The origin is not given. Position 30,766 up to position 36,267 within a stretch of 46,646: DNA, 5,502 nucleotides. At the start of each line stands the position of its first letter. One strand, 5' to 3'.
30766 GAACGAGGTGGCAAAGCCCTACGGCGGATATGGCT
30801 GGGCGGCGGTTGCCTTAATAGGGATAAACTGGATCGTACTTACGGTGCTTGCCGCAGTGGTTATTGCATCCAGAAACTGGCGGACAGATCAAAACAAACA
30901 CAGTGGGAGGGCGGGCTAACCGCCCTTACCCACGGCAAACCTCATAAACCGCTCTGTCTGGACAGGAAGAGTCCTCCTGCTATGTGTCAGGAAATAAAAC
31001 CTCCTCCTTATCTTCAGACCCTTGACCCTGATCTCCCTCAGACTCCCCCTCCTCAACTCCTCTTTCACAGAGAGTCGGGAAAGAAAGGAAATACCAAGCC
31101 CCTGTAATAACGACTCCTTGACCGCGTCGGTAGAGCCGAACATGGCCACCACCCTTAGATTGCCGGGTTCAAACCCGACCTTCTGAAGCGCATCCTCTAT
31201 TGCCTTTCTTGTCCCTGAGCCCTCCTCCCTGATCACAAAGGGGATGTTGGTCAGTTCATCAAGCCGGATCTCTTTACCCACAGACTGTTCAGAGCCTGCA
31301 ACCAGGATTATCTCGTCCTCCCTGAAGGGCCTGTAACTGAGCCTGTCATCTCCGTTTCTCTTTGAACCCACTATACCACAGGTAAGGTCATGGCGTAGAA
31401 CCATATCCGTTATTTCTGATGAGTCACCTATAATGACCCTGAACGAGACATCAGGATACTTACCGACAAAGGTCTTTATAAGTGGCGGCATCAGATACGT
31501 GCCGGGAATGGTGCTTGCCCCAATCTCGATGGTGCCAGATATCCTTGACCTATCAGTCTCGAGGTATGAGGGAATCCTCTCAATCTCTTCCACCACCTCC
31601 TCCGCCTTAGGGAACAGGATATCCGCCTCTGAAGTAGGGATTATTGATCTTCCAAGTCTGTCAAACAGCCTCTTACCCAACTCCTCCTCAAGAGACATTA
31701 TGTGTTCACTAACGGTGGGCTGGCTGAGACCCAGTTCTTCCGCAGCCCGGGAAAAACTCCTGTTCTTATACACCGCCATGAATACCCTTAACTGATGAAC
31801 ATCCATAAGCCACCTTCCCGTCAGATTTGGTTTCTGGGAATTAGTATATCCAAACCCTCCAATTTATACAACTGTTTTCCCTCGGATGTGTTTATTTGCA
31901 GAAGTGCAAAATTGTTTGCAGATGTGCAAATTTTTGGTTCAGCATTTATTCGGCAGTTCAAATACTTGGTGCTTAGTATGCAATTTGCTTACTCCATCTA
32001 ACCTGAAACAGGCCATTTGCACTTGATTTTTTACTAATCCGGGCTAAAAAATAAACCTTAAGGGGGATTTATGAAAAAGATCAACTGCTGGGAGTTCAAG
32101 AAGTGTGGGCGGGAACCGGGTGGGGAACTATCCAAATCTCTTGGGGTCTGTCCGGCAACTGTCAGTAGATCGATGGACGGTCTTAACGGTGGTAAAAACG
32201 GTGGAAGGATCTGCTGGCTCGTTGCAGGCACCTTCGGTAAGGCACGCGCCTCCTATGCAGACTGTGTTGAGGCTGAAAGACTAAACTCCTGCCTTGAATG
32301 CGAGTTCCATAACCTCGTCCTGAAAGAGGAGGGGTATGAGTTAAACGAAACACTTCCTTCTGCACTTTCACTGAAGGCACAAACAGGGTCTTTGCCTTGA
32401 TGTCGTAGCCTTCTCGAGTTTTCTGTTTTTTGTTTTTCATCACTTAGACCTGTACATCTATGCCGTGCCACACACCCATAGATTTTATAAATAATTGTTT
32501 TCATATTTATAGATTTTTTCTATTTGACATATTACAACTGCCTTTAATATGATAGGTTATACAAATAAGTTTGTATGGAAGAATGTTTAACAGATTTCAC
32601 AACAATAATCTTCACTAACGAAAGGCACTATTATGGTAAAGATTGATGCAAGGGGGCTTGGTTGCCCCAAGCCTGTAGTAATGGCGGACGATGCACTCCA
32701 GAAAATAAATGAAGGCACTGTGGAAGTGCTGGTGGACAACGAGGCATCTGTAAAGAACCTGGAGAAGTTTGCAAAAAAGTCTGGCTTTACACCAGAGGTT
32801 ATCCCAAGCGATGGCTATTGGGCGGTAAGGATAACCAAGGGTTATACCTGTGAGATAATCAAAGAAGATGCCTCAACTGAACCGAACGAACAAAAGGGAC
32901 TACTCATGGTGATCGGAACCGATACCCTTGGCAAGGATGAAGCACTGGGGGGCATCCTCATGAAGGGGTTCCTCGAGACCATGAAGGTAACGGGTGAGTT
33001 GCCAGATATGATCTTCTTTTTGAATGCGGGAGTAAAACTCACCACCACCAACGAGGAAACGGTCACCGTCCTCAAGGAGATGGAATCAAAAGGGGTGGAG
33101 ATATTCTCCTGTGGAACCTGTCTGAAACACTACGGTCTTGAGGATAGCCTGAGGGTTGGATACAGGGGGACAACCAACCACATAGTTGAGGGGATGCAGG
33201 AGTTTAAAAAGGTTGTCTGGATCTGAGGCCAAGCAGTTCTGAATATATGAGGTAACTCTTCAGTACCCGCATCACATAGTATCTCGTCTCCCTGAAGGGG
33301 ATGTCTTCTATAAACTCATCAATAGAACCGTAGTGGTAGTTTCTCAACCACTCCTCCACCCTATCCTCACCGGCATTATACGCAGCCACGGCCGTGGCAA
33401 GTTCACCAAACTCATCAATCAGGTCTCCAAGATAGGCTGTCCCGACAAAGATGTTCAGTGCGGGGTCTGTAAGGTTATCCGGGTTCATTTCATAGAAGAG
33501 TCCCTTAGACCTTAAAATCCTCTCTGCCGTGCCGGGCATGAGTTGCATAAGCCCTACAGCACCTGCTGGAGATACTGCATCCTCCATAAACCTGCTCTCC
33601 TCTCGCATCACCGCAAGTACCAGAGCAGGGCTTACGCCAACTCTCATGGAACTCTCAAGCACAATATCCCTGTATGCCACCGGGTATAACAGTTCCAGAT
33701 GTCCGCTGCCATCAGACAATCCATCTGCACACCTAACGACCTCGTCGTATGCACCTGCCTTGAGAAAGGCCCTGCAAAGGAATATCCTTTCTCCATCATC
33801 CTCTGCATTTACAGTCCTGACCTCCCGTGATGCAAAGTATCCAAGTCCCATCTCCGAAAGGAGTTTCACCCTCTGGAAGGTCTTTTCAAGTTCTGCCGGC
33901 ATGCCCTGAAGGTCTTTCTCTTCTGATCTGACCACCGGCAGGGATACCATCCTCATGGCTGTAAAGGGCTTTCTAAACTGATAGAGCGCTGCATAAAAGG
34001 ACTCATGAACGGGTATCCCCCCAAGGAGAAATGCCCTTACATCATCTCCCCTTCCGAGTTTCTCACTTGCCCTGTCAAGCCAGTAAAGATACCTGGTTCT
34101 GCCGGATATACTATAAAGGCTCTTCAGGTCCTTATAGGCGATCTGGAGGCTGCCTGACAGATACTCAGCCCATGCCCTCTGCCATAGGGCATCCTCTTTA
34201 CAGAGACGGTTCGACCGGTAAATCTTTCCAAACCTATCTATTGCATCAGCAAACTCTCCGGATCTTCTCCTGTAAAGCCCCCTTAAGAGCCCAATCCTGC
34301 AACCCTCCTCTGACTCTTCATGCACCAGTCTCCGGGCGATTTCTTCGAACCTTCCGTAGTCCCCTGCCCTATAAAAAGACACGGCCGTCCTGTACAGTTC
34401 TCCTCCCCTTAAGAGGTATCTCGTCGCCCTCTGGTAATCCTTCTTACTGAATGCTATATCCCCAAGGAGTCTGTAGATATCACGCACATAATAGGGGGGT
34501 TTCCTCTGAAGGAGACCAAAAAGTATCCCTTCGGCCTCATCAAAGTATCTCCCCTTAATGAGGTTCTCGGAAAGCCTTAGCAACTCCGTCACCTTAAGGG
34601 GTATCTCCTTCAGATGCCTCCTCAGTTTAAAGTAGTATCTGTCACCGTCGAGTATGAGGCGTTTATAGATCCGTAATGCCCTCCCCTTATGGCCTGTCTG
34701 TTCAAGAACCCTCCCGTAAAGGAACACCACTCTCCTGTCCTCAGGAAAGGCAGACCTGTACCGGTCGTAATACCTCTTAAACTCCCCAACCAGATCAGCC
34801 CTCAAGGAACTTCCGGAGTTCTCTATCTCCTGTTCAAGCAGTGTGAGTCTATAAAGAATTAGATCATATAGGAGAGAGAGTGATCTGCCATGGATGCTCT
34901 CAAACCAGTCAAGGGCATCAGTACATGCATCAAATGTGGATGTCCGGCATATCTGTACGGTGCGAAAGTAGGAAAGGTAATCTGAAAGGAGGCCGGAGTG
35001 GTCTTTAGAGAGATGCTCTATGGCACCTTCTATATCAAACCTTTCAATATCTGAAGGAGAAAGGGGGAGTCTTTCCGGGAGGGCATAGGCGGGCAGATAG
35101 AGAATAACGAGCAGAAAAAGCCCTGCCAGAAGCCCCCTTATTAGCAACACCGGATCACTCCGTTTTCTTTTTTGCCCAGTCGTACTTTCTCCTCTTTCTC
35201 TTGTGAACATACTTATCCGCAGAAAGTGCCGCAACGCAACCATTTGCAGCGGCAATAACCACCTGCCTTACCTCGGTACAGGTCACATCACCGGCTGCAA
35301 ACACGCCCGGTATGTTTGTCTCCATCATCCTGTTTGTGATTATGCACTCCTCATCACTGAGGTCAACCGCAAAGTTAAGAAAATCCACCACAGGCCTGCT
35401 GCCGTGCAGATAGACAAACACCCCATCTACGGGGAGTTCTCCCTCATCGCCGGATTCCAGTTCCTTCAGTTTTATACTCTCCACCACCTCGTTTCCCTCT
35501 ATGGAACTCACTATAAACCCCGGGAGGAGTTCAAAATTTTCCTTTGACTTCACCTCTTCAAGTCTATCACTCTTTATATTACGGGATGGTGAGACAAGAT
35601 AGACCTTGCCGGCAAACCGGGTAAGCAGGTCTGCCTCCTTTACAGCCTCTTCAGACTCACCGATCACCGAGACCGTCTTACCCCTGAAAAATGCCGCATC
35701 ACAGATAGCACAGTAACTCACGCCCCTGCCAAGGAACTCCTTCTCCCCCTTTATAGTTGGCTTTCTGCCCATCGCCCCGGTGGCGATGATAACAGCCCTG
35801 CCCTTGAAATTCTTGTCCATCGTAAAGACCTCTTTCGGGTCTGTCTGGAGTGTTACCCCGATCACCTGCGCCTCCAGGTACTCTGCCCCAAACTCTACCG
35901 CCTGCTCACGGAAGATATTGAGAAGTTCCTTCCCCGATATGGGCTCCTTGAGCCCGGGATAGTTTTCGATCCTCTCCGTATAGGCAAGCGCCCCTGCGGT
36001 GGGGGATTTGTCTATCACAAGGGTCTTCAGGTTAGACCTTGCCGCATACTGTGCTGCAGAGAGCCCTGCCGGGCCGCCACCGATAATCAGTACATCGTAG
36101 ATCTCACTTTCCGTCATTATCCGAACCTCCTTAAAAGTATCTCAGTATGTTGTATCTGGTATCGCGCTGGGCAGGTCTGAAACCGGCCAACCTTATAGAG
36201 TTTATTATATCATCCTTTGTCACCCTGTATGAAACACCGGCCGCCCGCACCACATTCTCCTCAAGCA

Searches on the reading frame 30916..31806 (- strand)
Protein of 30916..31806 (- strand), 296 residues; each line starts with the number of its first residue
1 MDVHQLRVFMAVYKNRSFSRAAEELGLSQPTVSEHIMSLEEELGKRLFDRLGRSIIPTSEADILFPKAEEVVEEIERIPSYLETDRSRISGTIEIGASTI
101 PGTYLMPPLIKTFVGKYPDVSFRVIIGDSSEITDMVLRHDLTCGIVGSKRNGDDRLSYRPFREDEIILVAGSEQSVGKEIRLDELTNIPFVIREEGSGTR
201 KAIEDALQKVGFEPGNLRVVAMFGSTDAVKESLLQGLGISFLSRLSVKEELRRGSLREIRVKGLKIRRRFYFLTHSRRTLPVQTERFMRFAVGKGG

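Call 9: search_protein_families(library=pfam, proteins=[window:30916-31806:-], max_evalue=0.0001)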
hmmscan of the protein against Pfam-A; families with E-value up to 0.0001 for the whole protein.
window:30916-31806:- (296 aa): 2 families
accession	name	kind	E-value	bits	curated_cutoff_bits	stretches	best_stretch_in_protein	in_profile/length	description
PF03466.25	LysR_substrate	-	1.4e-43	149.1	28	1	88-291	3-204/209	LysR substrate binding domain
PF00126.33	HTH_1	-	6.4e-22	77.7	26.6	1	4-61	2-59/60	Bacterial regulatory helix-turn-helix protein, lysR family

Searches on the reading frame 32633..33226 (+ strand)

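Call 9: search_protein_families(library=pfam, proteins=[window:32633-33226:+], max_evalue=0.0001)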
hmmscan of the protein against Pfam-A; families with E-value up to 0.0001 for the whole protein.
window:32633-33226:+ (197 aa): 1 family
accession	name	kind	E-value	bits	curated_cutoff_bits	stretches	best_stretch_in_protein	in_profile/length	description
PF01206.22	TusA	-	1.6e-17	63.5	28.6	1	3-69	2-70/70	Sulfurtransferase TusA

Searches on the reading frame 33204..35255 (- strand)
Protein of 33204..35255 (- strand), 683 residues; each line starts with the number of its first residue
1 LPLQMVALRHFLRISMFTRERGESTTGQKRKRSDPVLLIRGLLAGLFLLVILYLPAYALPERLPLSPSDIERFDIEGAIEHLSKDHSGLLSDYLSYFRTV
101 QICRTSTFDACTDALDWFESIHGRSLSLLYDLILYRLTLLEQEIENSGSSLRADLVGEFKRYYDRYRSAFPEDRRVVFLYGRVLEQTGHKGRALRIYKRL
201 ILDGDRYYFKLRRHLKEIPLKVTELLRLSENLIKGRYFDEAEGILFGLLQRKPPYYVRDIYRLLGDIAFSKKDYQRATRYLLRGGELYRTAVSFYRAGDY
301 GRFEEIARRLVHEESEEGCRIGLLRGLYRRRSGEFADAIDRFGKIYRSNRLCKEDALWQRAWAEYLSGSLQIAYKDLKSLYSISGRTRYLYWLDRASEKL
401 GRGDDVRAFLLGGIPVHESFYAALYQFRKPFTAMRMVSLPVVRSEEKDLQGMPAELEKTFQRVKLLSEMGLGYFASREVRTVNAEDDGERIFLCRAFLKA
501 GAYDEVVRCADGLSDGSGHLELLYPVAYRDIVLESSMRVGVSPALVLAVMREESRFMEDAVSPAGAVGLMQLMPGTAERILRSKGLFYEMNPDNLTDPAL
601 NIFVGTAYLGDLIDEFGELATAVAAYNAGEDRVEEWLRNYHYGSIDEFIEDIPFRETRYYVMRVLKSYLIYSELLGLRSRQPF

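Call 9: search_protein_families(library=pfam, proteins=[window:33204-35255:-], max_evalue=0.0001)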
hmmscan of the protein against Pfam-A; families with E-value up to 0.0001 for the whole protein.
window:33204-35255:- (683 aa): 2 families
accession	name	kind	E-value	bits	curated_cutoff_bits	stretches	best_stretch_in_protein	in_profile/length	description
PF01464.25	SLT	-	4.8e-30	104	21.3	1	535-645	6-113/117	Transglycosylase SLT domain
PF13432.12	TPR_16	-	1.6e-06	28.8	32.7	0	161-201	18-58/65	Tetratricopeptide repeat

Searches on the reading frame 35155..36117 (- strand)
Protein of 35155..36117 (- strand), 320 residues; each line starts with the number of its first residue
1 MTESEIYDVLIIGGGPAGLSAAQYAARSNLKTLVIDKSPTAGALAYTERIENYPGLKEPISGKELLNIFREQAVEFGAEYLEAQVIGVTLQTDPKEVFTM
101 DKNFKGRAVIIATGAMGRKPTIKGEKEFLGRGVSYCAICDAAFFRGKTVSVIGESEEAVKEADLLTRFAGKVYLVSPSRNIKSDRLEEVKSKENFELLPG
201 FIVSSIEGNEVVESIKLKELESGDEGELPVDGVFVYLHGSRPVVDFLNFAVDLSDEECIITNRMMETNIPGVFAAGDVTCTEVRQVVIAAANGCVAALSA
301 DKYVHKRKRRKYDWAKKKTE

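Call 9: search_protein_families(library=pfam, proteins=[window:35155-36117:-], max_evalue=0.0001)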
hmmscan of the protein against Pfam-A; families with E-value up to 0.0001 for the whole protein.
window:35155-36117:- (320 aa): 12 families
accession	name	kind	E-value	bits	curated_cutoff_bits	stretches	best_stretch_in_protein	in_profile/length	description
PF07992.20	Pyr_redox_2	-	7.7e-36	124.4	26.1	1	7-293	1-291/291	Pyridine nucleotide-disulphide oxidoreductase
PF13738.12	Pyr_redox_3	-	1.5e-21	77.4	30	1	61-276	79-305/305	Pyridine nucleotide-disulphide oxidoreductase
PF01134.28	GIDA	-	1.4e-11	44.5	22.1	0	8-37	1-31/391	Glucose inhibited division protein A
PF00890.30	FAD_binding_2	-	8.2e-11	42.2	20.4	1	8-45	1-39/414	FAD binding domain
PF00070.33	Pyr_redox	-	9.6e-10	39.3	22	0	149-218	2-80/82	Pyridine nucleotide-disulphide oxidoreductase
PF13450.12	NAD_binding_8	-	2.2e-09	37.9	21.9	1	11-52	1-42/68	NAD(P)-binding Rossmann-like domain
PF01266.30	DAO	-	1.6e-08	34.9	27.9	1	8-42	1-35/353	FAD dependent oxidoreductase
PF03486.20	HI0933_like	-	5.2e-08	33.1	50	1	8-42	2-36/244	HI0933-like protein Rossmann domain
PF12831.13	FAD_oxidored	-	9.8e-08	32.1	27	1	8-42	1-35/416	FAD dependent oxidoreductase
PF05834.18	Lycopene_cycl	-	5.1e-07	29.5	23.4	0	8-40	1-35/380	Lycopene cyclase protein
PF01946.23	Thi4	-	2.8e-06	27.2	26.2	1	7-42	18-54/235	Thi4 family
PF13241.12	NAD_binding_7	-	9.7e-05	23.3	22.1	0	144-187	5-48/104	Putative NAD(P)-binding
